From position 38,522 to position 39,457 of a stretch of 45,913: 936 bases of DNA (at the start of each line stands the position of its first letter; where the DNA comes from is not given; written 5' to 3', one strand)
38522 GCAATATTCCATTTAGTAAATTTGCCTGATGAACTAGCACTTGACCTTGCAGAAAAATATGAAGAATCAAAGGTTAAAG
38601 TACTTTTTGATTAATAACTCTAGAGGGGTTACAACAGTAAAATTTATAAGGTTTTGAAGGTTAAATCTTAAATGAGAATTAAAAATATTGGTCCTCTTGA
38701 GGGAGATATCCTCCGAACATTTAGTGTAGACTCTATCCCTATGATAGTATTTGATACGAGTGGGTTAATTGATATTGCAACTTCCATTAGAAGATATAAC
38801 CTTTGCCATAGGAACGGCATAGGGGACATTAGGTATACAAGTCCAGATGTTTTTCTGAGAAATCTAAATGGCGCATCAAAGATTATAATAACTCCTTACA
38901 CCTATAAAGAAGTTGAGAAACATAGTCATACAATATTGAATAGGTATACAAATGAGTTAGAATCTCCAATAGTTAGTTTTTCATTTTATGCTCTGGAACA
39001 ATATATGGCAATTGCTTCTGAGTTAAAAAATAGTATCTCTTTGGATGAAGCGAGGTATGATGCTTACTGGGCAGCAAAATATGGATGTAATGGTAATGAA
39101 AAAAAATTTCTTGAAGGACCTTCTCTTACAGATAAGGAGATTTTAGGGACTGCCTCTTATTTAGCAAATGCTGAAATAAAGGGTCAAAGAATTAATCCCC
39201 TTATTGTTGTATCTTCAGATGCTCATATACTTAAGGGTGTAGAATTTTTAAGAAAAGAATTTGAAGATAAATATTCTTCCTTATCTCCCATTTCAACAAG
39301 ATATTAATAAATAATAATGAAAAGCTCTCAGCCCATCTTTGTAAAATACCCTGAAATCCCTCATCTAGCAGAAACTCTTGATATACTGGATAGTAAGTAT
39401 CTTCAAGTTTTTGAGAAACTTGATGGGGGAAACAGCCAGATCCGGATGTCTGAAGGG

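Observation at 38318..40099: PIN nuclease plus stand-alone KxDG RNA ligase (plus a small unknown ORF) wedged between gatD and gatE: possible RNA cut-and-reseal cassette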

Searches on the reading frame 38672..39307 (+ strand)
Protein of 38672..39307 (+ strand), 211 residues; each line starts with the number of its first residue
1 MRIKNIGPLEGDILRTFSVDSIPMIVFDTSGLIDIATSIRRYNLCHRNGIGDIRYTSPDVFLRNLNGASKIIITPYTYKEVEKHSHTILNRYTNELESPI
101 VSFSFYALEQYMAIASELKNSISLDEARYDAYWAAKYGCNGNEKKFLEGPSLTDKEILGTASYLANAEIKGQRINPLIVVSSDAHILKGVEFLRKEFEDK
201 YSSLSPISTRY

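Call 3: search_protein_families(library=pfam, proteins=[window:38672-39307:+], max_evalue=1)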
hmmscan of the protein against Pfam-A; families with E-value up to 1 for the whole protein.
window:38672-39307:+ (211 aa): 0 families

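Call 4: search_protein_families(library=ncbifam, proteins=[window:38672-39307:+], max_evalue=1)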
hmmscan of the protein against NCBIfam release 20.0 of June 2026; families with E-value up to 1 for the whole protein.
window:38672-39307:+ (211 aa): 0 families

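Call 6: search_solved_structures(query=window:38672-39307:+, max_evalue=10, show_alignments=2)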
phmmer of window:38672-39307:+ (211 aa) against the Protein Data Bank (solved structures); distinct sequences matched with E-value up to 10: 0.

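Call 7: search_protein_families(library=padloc, proteins=[window:38672-39307:+], max_evalue=1)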
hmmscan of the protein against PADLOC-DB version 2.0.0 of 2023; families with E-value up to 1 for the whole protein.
window:38672-39307:+ (211 aa): 0 families

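Call 8: search_protein_families(library=phrogs, proteins=[window:38672-39307:+], max_evalue=1)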
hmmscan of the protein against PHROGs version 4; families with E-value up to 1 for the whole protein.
window:38672-39307:+ (211 aa): 1 family
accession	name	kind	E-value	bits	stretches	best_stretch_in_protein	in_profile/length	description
phrog_24456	-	tail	0.36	9.8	1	24-72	708-754/972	tail fiber protein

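Call 9: find_homologous_proteins(query=window:38672-39307:+, max_evalue=0.001)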
Query window:38672-39307:+ (211 aa): 13 proteins with E <= 0.001 among 85 candidates.
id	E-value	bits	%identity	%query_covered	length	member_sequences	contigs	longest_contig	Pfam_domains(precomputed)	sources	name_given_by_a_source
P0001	5.9e-135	465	100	100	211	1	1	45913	-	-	-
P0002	1.8e-60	222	53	100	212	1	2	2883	-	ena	-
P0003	2.9e-57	212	50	100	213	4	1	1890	-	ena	-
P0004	9.0e-51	190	47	100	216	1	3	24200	-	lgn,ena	-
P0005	6.2e-49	184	44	99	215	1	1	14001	-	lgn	-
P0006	2.3e-48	183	45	100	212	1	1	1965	-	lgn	-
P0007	5.5e-47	178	43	99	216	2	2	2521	-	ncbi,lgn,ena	-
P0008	2.7e-42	163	44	99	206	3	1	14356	-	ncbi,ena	ncbi:MAG: hypothetical protein AABY15_08820 [Nanoarchaeota archaeon]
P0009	4.0e-41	159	43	100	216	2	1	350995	-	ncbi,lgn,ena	-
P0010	2.3e-40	156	41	100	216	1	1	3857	-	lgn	-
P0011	4.3e-40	156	42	99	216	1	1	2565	-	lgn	-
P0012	1.4e-37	147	41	99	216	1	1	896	-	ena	-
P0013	2.8e-36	143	40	92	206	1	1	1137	-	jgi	jgi:hypothetical protein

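Call 21: search_protein_representatives(alignment_id=A1)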
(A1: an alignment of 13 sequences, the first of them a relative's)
Query: 13 sequences, 215 profile positions. Proteins with E-value up to 0.001 (for the whole library): 133; up to 1e-10: 81; up to 1e-30: 29. The best 133 are listed.
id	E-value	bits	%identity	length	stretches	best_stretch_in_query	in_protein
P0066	2.8e-97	340.5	-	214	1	3-215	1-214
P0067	7.7e-94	329.3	-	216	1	1-214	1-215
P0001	2.3e-88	311.4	-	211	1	3-215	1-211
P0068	3.9e-79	281.2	-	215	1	1-215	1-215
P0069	1.8e-58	213.7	-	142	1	72-215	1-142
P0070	1.2e-56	207.7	-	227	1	1-214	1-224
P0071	4.5e-53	196.1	-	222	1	1-215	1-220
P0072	4.0e-52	193.0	-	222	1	1-214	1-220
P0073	1.3e-46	175.0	-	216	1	6-214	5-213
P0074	5.7e-46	172.8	-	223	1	1-215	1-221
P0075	7.0e-44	166.0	-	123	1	3-122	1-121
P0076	2.5e-42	160.9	-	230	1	2-214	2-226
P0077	2.8e-39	150.9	-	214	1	1-199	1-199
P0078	3.6e-38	147.3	-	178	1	2-120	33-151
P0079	5.0e-38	146.9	-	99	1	119-215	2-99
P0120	1.4e-13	67.0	-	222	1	16-203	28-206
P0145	7.0e-11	58.1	-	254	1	18-207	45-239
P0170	1.3e-07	47.5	-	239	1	11-204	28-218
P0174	9.2e-07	44.7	-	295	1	51-191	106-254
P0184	2.0e-05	40.3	-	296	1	6-193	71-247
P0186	3.2e-05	39.6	-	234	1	19-196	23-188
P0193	3.6e-04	36.2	-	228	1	11-208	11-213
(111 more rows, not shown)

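Call 23: predict_structure(alignment_id=A1)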
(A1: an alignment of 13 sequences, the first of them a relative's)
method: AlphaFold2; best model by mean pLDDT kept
length: 211 residues; sequences in the alignment: 13
mean_pLDDT: 89.9   pTM: 0.88
mean pLDDT of the five models: 89.9, 89.7, 89.4, 88.3, 85.1
residues with pLDDT >= 90: 146; 70-90: 61; 50-70: 4; < 50: 0
segments of 3 or more residues with pLDDT < 50: none
pLDDT, mean of each block of 10 residues (from residue 1): 86 84 92 93 81 90 92 96 88 84 95 91 93 90 76 93 93 93 94 90 94 81
secondary structure, 60 per line:
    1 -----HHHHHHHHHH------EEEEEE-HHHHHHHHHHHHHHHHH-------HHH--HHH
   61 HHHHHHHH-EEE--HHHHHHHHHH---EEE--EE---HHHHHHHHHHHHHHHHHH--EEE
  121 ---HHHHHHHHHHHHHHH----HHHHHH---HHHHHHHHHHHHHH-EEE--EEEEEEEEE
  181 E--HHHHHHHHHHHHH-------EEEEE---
elements in order: H6-15 E22-27 H29-45 H58-68 E70-72 H75-84 E88-90 H98-115 E118-120 H124-138 H143-148 H152-165 E167-169 E172-181 H184-196 E204-208

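Call 26: search_protein_families(library=pfam, alignment_id=A3, max_evalue=0.01)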
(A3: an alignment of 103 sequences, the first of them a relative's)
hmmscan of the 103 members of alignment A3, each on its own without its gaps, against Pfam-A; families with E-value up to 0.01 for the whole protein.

A. member 1, P0001 (211 aa): 0 families

B. families by the number of members that match (of 103 scanned): 4 families
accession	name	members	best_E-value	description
PF13638.12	PIN_4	7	7.8e-05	PIN domain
PF16289.11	PIN_12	3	0.0012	PIN domain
PF21004.2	MCEL_GT_NTPase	1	0.0017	mRNA capping enzyme catalytic subunit, GTase, NTPase domain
PF18476.7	PIN_8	1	0.0098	PIN like domain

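Call 27: fold_search(model_id=the predicted structure, library=pdb)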
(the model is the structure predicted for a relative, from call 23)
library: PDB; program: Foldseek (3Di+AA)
matches with E <= 10: 284; with E <= 0.001: 0
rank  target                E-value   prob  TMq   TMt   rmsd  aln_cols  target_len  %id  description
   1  3uhf_A                2.3e-01  0.05  0.13  0.12  14.5       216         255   13  Crystal Structure of Glutamate Racemase from Campylobacter jejuni subsp. jejuni (released 2012-05-30)
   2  8zrf                  2.4e-01  0.04  0.17  0.13  16.0       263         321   10  Arabidopsis Carboxylesterase CXE15 (released 2025-06-04)
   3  3ua4_B                2.6e-01  0.07  0.16  0.06  22.2       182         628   13  Crystal Structure of Protein Arginine Methyltransferase PRMT5 (released 2011-12-14)
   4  2dok_B                4.4e-01  0.30  0.35  0.43  12.0       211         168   10  Crystal structure of the PIN domain of human EST1A (released 2007-05-01)
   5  8zr6                  4.7e-01  0.03  0.17  0.13  15.7       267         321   10  Arabidopsis Carboxyl esterase CXE15 E271Q mutant (released 2025-06-04)
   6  3ua3_B                5.0e-01  0.05  0.15  0.07  22.6       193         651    9  Crystal Structure of Protein Arginine Methyltransferase PRMT5 in complex with SAH (released 2011-12-14)
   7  2hwx                  5.3e-01  0.30  0.35  0.44   8.9       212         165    9  Structure of human SMG6 E1282C PIN domain mutant. (released 2006-11-14)
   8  9d7l_B                6.0e-01  0.03  0.17  0.12  14.2       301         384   11  Minimal PutA proline dehydrogenase domain (design #2) covalently inactivated by (S)-but-3-yn-2-ylglycine (released 2025-02-05)
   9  8vcd                  6.4e-01  0.04  0.19  0.14  15.2       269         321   10  Crystal Structure of plant Carboxylesterase 15 bound to SL intermediate (released 2024-08-07)
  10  1v8p_A                6.8e-01  0.15  0.27  0.38   9.4       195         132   14  Crystal structure of PAE2754 from Pyrobaculum aerophilum (released 2004-02-10)
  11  6c36                  6.8e-01  0.10  0.25  0.18  13.0       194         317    8  Mycobacterium smegmatis flap endonuclease mutant D208N (released 2018-03-28)
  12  6rs4_A                7.2e-01  0.04  0.21  0.16  16.1       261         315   11  Structure of tabersonine synthase - an alpha-beta hydrolase from Catharanthus roseus (released 2020-03-04)
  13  7m68                  7.6e-01  0.05  0.19  0.05  12.8       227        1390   14  E1435Q Ycf1 mutant in inward-facing narrow conformation (released 2022-04-06)
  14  1zen                  7.6e-01  0.03  0.17  0.13  14.2       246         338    9  CLASS II FRUCTOSE-1,6-BISPHOSPHATE ALDOLASE (released 1997-07-07)
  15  3bq9_A                8.6e-01  0.04  0.22  0.13  14.7       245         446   11  Crystal structure of predicted nucleotide-binding protein from Idiomarina baltica OS145 (released 2008-01-01)
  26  1v8p_C                1.6e+00  0.10  0.29  0.41   8.8       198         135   12  Crystal structure of PAE2754 from Pyrobaculum aerophilum (released 2004-02-10)
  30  1v8p_B                1.7e+00  0.09  0.27  0.38   9.4       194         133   12  Crystal structure of PAE2754 from Pyrobaculum aerophilum (released 2004-02-10)
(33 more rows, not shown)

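Call 28: search_solved_structures(query=A3, max_evalue=10, show_alignments=2)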
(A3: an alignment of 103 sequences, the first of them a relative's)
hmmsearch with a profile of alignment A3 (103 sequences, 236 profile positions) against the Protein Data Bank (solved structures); distinct sequences matched with E-value up to 10: 3.
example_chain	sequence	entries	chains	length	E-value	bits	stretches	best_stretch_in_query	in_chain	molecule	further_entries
3iee_A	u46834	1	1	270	0.46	13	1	135-180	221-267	Putative exported protein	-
8ccr_A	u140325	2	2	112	0.57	12.7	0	106-155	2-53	4D2 (mutant T19D)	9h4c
4r7z_A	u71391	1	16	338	1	11.9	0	82-132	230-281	Cell division control protein 21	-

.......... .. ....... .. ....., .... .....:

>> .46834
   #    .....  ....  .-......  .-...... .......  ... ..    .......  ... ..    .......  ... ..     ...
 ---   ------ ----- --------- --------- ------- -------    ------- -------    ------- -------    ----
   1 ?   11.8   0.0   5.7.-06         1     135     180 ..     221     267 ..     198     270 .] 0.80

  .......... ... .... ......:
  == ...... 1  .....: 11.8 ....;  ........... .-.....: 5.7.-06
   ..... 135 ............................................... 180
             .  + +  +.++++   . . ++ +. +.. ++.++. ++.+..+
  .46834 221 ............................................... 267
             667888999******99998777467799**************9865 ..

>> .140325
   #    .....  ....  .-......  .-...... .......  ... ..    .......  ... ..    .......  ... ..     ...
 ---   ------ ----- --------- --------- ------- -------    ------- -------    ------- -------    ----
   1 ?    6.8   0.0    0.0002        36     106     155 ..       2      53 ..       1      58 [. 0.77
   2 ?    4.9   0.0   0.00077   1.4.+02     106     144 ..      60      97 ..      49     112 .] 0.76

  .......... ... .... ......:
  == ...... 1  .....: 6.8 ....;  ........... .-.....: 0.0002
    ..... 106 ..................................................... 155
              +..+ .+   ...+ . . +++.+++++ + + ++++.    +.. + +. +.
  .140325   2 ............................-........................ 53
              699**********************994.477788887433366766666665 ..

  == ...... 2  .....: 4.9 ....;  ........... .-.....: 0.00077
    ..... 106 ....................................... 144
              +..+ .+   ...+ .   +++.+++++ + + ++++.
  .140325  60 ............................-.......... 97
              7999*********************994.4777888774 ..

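Call 42: find_related_loci(query=A1, collection=metagenome_contigs, flank=5000)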
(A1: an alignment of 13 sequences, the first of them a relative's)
Query A1 (211 aa) in metagenome_contigs; peptide patterns used: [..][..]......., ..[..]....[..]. (x = any residue, [..] = any of these).
68 stretches matched a pattern; 15 encode a relative of the query (tblastn E <= 1e-3); 15 distinct loci.
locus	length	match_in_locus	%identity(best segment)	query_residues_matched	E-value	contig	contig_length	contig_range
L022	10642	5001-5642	51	1-211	3e-70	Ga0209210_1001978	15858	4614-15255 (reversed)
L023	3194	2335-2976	51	1-211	2e-68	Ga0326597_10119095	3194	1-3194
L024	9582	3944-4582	51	1-211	1e-67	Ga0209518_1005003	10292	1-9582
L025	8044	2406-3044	51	1-211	1e-67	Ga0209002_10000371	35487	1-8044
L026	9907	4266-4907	47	1-211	1e-59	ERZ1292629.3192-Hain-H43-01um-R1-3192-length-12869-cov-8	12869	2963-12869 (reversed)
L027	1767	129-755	45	3-211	4e-56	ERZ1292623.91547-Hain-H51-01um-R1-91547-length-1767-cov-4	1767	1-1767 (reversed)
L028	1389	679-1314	43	3-211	5e-57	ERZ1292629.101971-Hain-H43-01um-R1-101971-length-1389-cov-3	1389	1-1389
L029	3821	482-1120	44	1-211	3e-53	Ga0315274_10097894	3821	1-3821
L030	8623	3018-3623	44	3-211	5e-51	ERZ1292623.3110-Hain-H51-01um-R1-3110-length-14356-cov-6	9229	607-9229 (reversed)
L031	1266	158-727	46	25-211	2e-52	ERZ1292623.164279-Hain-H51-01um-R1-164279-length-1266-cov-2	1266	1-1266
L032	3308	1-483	47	55-211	2e-44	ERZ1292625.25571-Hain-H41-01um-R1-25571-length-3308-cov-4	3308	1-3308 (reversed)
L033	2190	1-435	46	70-211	2e-39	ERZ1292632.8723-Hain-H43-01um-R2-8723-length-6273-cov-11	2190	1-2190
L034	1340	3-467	42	61-211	3e-40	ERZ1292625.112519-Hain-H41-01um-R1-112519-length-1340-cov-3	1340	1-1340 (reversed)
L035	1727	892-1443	34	23-210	2e-25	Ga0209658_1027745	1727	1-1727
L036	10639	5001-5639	32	2-210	7e-24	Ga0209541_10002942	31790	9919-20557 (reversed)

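Call 44: find_encoding_contigs(protein=P0120, flank=5000, max_places=3)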
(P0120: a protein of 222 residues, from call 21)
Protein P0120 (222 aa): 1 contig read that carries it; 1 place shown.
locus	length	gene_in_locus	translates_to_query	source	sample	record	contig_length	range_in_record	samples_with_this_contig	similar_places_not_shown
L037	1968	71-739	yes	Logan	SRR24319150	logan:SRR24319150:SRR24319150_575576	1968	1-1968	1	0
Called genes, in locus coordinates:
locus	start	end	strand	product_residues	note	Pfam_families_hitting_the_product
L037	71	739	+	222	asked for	-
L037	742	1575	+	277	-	PF09414:RNA_ligase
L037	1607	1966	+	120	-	?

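Call 45: find_encoding_contigs(protein=P0170, flank=5000, max_places=3)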
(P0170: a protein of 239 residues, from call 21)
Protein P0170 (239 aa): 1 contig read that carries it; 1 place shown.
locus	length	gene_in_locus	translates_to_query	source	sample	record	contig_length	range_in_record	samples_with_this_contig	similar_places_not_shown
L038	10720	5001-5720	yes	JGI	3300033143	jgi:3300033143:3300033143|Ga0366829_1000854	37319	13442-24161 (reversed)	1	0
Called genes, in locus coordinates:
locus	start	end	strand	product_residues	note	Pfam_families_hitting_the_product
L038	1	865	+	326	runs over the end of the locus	PF20030:bpMoxR (weak), PF00158:Sigma54_activat (faint), PF07726:AAA_3, PF07728:AAA_5, PF17863:AAA_lid_2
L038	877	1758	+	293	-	PF01882:DUF58, PF13519:VWA_2 (weak)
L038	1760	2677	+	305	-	PF00092:VWA, PF13519:VWA_2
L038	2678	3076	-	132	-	-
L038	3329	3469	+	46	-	-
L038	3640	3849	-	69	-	-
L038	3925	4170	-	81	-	-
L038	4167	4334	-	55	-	-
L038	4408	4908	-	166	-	PF06210:DUF1003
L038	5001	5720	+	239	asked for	-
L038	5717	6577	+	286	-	PF09414:RNA_ligase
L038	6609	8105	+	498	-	PF02934:GatB_N, PF02637:GatB_Yqey (weak)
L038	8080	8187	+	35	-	-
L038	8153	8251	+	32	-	-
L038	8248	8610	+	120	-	PF00520:Ion_trans (weak), PF07885:Ion_trans_2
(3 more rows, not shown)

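Call 46: find_encoding_contigs(protein=P0193, flank=5000, max_places=3)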
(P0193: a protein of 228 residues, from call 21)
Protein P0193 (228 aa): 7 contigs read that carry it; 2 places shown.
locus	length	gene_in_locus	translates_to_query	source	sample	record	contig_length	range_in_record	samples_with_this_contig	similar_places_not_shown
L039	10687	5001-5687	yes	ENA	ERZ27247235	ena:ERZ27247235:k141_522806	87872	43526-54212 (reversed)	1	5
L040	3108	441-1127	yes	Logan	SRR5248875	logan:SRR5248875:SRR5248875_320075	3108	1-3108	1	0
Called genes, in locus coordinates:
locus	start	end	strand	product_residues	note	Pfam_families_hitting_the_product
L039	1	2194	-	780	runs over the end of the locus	PF00133:tRNA-synt_1, PF09334:tRNA-synt_1g, PF01406:tRNA-synt_1e (weak), PF09334:tRNA-synt_1g, PF08264:Anticodon_1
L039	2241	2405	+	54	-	PF03911:Sec61_beta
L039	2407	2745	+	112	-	PF01849:NAC, PF19026:UBA_HYPK (faint)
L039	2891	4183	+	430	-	PF18195:GatD_N, PF00710:Asparaginase, PF17763:Asparaginase_C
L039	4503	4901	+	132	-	-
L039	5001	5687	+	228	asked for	-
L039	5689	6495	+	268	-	PF09414:RNA_ligase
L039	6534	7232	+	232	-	PF04493:Endonuclease_5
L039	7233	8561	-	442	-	PF07690:MFS_1, PF12832:MFS_1_like (weak), PF07690:MFS_1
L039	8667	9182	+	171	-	-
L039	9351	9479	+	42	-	-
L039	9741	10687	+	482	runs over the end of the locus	PF00133:tRNA-synt_1, PF01406:tRNA-synt_1e, PF09334:tRNA-synt_1g, PF00133:tRNA-synt_1, PF01406:tRNA-synt_1e (weak), PF08264:Anticodon_1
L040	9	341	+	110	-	-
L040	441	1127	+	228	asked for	-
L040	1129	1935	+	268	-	PF09414:RNA_ligase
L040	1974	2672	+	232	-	PF04493:Endonuclease_5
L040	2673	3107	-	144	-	?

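Call 47: find_encoding_contigs(protein=P0186, flank=5000, max_places=3)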
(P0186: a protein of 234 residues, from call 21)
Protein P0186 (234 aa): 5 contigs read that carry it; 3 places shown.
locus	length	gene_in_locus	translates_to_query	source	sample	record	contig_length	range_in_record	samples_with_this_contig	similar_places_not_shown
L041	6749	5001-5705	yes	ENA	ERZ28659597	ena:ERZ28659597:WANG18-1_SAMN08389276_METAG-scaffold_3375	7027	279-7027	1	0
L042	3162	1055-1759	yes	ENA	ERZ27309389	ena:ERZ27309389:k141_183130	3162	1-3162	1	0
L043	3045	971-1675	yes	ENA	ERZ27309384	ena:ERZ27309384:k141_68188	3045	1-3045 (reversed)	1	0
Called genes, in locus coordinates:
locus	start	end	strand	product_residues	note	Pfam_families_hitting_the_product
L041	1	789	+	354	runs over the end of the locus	?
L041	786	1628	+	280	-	PF00892:EamA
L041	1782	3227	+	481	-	PF00587:tRNA-synt_2b, PF03129:HGTP_anticodon, PF09180:ProRS-C_1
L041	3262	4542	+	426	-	PF18195:GatD_N, PF00710:Asparaginase, PF17763:Asparaginase_C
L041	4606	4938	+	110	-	-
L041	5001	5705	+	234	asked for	-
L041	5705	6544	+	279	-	PF09414:RNA_ligase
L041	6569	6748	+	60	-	?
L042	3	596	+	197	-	?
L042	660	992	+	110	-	-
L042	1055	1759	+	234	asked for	-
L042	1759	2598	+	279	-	PF09414:RNA_ligase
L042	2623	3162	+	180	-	?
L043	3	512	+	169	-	?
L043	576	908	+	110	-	-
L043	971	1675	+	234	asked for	-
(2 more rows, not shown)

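Call 48: find_encoding_contigs(protein=P0145, flank=5000, max_places=3)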
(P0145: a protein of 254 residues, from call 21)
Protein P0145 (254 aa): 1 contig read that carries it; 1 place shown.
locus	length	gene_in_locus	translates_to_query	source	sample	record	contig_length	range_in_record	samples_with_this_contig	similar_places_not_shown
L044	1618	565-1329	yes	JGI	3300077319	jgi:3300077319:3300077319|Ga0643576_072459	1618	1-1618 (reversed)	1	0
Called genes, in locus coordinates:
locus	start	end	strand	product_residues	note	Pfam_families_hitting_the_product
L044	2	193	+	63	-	?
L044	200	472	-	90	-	-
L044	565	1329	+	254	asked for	-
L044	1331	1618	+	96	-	?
